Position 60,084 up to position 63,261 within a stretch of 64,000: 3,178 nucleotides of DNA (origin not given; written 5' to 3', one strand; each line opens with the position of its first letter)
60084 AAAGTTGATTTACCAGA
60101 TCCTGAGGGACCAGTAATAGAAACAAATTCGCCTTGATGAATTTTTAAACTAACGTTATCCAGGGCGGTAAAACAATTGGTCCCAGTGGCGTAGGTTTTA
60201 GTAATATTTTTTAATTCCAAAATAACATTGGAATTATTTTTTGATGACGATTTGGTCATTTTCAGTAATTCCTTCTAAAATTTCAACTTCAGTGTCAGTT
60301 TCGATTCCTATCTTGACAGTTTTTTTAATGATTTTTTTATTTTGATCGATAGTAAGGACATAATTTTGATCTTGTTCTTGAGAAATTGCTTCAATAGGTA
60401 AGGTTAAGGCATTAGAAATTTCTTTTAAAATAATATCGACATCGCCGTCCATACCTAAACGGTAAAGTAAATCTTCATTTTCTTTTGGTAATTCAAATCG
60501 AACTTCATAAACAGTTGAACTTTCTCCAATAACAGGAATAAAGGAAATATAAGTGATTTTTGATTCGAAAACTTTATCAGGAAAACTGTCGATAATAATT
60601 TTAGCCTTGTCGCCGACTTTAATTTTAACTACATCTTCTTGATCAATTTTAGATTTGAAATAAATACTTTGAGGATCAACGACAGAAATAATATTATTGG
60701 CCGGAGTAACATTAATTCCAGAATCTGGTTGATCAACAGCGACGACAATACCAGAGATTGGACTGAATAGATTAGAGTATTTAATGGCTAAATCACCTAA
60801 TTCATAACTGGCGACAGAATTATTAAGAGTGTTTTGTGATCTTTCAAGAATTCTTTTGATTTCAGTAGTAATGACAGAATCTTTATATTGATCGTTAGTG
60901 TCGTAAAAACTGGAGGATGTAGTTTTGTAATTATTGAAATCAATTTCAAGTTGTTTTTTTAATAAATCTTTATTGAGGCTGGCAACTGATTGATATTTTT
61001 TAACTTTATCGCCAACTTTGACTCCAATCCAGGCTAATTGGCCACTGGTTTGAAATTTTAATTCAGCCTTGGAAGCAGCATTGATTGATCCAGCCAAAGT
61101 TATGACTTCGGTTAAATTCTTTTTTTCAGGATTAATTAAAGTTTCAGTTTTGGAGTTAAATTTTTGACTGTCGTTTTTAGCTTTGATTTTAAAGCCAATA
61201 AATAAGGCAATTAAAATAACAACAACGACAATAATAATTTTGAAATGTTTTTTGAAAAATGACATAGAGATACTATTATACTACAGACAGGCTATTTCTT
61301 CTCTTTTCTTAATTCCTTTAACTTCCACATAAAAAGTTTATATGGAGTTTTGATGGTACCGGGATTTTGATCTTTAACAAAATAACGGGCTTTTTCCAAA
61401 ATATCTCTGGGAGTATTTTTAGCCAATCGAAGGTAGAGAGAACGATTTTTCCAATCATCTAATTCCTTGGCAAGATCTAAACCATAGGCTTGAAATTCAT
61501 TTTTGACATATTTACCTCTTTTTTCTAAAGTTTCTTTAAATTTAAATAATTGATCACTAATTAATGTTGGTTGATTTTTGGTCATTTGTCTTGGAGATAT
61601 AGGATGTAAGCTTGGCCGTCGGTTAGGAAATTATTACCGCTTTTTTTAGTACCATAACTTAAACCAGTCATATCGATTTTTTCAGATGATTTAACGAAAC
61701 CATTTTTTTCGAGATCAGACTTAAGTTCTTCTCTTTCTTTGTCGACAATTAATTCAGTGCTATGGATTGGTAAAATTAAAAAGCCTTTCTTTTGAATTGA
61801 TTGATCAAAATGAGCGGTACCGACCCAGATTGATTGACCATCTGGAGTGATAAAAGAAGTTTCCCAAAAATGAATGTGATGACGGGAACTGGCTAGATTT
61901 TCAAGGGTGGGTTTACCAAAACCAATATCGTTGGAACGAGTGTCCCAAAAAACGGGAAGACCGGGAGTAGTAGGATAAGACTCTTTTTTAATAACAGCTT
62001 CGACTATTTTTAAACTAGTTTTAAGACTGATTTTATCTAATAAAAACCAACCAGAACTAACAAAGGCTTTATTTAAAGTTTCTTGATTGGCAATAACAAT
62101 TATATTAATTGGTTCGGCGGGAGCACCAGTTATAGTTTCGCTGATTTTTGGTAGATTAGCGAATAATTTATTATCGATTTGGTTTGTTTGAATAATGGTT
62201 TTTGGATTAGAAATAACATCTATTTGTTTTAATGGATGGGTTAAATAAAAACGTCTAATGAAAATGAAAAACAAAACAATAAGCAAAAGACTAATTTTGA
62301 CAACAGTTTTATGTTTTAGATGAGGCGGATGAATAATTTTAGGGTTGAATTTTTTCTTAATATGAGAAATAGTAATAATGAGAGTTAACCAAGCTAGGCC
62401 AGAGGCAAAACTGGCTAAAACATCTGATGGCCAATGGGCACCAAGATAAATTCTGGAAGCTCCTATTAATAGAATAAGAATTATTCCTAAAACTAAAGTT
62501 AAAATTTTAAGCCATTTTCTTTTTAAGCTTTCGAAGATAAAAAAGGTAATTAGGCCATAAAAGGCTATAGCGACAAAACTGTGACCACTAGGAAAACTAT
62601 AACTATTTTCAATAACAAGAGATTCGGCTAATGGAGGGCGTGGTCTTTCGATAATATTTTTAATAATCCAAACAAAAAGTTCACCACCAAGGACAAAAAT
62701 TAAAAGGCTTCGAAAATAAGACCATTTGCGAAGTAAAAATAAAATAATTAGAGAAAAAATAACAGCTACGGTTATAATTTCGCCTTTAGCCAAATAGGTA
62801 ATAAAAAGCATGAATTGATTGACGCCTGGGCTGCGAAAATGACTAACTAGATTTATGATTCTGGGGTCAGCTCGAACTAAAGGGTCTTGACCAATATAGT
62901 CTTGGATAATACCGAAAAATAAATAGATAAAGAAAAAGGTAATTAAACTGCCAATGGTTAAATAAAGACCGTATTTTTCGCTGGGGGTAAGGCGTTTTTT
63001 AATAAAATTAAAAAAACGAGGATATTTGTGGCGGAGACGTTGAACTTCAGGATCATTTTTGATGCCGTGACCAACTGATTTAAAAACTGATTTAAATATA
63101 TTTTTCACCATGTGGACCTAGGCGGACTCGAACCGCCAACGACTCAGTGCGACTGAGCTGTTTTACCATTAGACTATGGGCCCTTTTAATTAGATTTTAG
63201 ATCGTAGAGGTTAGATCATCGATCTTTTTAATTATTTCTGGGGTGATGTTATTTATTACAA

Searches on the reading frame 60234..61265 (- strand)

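Call 59: search_protein_families(library=pfam, proteins=[window:60234-61265:-], max_evalue=0.00001)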
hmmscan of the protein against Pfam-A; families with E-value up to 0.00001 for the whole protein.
window:60234-61265:- (343 aa): 2 families
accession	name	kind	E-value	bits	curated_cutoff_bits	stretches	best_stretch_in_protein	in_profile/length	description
PF16576.10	HlyD_D23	-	5e-14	52.5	30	1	53-266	4-208/214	Barrel-sandwich domain of CusB or HlyD membrane-fusion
PF13437.12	HlyD_3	-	9.7e-10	39.6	22.2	1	166-264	2-101/106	HlyD family secretion protein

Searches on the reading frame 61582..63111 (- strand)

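Call 59: search_protein_families(library=pfam, proteins=[window:61582-63111:-], max_evalue=0.00001)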
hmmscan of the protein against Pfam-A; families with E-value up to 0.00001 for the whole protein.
window:61582-63111:- (509 aa): 2 families
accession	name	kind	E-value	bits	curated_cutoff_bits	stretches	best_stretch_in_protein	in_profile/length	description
PF14067.11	LssY_C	-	1.3e-37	129.7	25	1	318-500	2-187/188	LssY C-terminus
PF01569.27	PAP2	-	1.7e-22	80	27.2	1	136-250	5-126/130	PAP2 superfamily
